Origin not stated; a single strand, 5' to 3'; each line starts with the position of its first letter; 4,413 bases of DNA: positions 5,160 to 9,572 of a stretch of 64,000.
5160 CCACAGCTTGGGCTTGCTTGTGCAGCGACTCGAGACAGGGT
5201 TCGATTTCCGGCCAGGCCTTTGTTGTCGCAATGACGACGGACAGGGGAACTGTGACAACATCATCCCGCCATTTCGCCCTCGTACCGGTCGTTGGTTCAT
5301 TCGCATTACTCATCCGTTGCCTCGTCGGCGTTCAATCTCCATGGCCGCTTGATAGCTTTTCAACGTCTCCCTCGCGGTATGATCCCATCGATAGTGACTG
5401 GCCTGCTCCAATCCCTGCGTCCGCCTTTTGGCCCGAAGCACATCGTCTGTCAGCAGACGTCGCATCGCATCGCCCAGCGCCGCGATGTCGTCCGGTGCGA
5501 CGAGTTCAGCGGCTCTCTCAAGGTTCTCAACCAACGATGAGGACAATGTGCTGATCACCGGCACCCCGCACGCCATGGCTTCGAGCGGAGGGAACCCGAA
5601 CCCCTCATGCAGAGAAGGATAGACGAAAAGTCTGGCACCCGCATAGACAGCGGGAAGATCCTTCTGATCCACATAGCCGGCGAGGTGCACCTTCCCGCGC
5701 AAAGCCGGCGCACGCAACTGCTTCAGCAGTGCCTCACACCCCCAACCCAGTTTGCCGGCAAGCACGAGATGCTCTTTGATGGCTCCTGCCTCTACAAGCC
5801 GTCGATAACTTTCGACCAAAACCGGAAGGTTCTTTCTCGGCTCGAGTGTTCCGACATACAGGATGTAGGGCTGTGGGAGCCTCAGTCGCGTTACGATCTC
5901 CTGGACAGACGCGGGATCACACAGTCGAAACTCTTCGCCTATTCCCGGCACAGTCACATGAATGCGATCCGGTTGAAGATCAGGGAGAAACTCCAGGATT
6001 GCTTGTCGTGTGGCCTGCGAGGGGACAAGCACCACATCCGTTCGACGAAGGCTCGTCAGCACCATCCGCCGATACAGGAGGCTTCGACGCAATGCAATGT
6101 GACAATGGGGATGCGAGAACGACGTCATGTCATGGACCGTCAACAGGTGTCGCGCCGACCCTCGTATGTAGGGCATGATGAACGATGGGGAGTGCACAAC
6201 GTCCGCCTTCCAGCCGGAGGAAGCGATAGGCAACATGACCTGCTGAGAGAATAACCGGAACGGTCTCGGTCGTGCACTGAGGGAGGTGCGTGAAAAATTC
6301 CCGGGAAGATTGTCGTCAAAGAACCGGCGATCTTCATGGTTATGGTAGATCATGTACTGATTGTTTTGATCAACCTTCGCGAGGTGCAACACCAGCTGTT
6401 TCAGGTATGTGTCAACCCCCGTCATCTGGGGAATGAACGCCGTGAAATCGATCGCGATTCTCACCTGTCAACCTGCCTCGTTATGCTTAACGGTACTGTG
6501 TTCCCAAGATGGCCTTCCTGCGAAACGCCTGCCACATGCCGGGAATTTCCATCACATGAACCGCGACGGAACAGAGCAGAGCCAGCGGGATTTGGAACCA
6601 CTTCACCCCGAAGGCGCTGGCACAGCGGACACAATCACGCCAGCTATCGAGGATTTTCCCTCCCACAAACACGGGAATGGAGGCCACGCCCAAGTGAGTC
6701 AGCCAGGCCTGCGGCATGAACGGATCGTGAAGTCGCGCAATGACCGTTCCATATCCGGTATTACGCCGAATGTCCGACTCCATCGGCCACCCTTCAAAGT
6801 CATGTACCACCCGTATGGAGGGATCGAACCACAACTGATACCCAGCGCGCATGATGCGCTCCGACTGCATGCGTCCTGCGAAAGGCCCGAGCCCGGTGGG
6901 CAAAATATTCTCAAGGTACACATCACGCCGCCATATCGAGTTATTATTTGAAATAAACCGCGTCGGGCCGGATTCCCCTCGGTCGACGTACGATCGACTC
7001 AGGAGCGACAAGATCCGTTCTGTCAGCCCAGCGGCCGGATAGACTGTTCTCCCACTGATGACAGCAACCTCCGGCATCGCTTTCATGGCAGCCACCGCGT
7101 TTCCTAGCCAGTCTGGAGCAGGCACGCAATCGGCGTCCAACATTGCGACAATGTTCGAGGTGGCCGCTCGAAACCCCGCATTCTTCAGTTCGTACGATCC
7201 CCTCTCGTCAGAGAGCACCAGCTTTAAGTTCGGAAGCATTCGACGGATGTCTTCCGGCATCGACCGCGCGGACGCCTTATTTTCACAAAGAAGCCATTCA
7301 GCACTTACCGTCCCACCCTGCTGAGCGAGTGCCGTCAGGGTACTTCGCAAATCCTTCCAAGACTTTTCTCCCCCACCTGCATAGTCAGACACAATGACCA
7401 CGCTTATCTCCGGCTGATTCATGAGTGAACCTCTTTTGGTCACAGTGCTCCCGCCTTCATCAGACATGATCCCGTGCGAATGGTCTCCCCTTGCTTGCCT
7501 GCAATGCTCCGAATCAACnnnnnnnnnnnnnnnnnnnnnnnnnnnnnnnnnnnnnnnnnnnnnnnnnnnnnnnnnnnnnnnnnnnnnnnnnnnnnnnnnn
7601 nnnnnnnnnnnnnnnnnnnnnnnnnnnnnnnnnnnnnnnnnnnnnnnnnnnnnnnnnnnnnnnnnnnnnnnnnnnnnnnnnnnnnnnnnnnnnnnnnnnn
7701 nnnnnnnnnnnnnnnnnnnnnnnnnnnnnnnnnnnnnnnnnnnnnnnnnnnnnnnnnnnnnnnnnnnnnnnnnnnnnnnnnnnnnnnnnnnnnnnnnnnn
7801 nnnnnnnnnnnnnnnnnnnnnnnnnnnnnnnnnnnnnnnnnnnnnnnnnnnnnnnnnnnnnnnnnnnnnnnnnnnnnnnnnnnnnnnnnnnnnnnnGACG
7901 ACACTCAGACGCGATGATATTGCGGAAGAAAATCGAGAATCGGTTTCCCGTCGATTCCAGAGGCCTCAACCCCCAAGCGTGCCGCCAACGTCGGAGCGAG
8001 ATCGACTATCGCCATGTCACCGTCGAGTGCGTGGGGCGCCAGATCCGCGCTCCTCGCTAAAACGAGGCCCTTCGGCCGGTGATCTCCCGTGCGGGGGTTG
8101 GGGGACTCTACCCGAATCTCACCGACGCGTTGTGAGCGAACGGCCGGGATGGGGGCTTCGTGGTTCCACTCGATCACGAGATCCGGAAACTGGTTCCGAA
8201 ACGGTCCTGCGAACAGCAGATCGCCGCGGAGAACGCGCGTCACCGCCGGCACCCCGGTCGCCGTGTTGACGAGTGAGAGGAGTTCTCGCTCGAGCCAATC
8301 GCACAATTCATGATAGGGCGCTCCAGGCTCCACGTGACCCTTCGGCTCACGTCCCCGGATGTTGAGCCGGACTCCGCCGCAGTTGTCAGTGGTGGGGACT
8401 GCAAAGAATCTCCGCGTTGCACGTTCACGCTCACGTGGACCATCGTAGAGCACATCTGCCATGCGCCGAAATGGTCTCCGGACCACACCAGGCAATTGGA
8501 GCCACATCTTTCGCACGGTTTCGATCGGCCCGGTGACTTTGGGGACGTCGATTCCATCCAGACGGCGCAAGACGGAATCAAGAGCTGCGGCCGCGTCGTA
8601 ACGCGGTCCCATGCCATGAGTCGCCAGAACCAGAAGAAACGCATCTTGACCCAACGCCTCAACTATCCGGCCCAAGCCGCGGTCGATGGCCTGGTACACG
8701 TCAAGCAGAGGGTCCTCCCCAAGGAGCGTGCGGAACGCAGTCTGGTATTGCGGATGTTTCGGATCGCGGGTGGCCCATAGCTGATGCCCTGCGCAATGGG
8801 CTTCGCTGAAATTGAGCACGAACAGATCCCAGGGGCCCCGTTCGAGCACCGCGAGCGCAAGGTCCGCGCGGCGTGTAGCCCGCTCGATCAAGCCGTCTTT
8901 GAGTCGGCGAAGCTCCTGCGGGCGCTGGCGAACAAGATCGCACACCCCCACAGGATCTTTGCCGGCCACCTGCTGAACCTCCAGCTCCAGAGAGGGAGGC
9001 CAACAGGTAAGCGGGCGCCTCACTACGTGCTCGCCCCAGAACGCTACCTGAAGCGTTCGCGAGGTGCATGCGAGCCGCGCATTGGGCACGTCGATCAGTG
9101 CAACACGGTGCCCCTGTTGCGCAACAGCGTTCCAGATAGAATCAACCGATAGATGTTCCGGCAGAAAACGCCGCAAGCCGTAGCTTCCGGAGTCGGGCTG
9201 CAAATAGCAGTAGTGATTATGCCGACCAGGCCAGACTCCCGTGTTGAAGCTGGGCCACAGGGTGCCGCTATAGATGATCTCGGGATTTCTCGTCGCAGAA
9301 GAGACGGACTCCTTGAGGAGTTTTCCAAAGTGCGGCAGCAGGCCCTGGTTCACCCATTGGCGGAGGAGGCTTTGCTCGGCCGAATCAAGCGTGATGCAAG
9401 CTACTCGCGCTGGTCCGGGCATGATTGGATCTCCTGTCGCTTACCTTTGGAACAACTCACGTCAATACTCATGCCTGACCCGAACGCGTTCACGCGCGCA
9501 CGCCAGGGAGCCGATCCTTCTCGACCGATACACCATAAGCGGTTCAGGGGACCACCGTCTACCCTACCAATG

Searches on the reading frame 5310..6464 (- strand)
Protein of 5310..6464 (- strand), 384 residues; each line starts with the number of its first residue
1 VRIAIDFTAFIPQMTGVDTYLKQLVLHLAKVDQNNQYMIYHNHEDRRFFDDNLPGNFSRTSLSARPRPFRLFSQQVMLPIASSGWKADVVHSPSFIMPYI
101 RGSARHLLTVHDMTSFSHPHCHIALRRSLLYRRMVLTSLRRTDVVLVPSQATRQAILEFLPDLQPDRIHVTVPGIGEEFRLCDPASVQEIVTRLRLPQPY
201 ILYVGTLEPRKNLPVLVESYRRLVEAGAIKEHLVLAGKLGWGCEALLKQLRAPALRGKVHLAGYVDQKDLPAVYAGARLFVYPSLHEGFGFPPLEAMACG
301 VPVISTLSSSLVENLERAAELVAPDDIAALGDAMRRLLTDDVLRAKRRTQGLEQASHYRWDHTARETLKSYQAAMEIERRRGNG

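Call 7: search_protein_families(library=pfam, proteins=[window:5310-6464:-], max_evalue=0.001)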
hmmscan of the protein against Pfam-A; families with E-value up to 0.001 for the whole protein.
window:5310-6464:- (384 aa): 6 families
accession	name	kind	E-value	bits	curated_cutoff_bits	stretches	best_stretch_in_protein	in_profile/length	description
PF00534.26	Glycos_transf_1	-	1.3e-29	103.4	26.4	1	195-350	12-168/172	Glycosyl transferases group 1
PF13692.12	Glyco_trans_1_4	-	5.5e-29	101.7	27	1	199-340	2-142/142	Glycosyl transferases group 1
PF20706.3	GT4-conflict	-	1.9e-14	53.9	26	1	168-366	174-384/385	Family 4 Glycosyltransferase in conflict systems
PF13439.12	Glyco_transf_4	-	5.7e-13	49.7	28.5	1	15-175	2-166/170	Glycosyltransferase Family 4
PF13524.12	Glyco_trans_1_2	-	1.5e-10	41.6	25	1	232-368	16-143/144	Glycosyl transferase-like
PF13579.12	Glyco_trans_4_4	-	1.5e-05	25.9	29.7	1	64-171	49-155/158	Glycosyl transferase 4-like domain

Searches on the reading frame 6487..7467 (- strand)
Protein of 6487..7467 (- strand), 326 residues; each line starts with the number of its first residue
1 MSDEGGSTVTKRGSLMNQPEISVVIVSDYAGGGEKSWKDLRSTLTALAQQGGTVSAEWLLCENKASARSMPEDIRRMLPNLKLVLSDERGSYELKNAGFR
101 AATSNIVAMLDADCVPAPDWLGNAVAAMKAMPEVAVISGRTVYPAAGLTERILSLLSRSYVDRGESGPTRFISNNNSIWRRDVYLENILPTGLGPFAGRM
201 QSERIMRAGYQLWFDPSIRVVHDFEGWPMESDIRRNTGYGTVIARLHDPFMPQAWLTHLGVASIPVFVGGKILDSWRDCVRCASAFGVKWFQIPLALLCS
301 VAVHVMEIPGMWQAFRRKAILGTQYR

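Call 7: search_protein_families(library=pfam, proteins=[window:6487-7467:-], max_evalue=0.001)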
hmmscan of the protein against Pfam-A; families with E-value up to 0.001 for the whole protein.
window:6487-7467:- (326 aa): 2 families
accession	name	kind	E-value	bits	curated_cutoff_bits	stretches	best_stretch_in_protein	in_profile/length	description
PF00535.33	Glycos_transf_2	-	7.2e-12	46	23.3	1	37-184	10-164/168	Glycosyl transferase family 2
PF13641.12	Glyco_tranf_2_3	-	0.00014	22.4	27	1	40-138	16-120/230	Glycosyltransferase like family 2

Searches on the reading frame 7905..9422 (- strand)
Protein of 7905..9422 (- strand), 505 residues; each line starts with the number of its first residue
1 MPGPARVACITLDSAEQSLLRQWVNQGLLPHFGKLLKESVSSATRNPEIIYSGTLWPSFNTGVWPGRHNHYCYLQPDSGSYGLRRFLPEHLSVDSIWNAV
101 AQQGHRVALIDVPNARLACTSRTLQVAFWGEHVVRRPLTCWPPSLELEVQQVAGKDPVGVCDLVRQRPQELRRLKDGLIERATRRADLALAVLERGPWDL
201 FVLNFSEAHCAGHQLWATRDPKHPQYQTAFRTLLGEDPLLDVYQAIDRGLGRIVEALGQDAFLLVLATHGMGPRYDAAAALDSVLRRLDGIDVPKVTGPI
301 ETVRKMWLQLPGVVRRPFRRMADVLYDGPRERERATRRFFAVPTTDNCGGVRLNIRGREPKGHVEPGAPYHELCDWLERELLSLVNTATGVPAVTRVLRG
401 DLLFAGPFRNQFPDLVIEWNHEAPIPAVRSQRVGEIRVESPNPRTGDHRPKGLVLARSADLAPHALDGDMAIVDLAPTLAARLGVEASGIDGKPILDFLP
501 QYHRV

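Call 7: search_protein_families(library=pfam, proteins=[window:7905-9422:-], max_evalue=0.001)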
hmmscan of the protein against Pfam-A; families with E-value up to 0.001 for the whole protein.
window:7905-9422:- (505 aa): 1 family
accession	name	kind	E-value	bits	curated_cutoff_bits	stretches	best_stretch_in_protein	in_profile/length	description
PF01663.27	Phosphodiest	-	1.3e-18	68.2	23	1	8-310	2-241/342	Type I phosphodiesterase / nucleotide pyrophosphatase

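Call 10: search_protein_families(library=ncbifam, proteins=[window:7905-9422:-], max_evalue=0.001)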
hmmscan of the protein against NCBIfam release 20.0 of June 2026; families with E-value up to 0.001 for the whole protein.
window:7905-9422:- (505 aa): 0 families
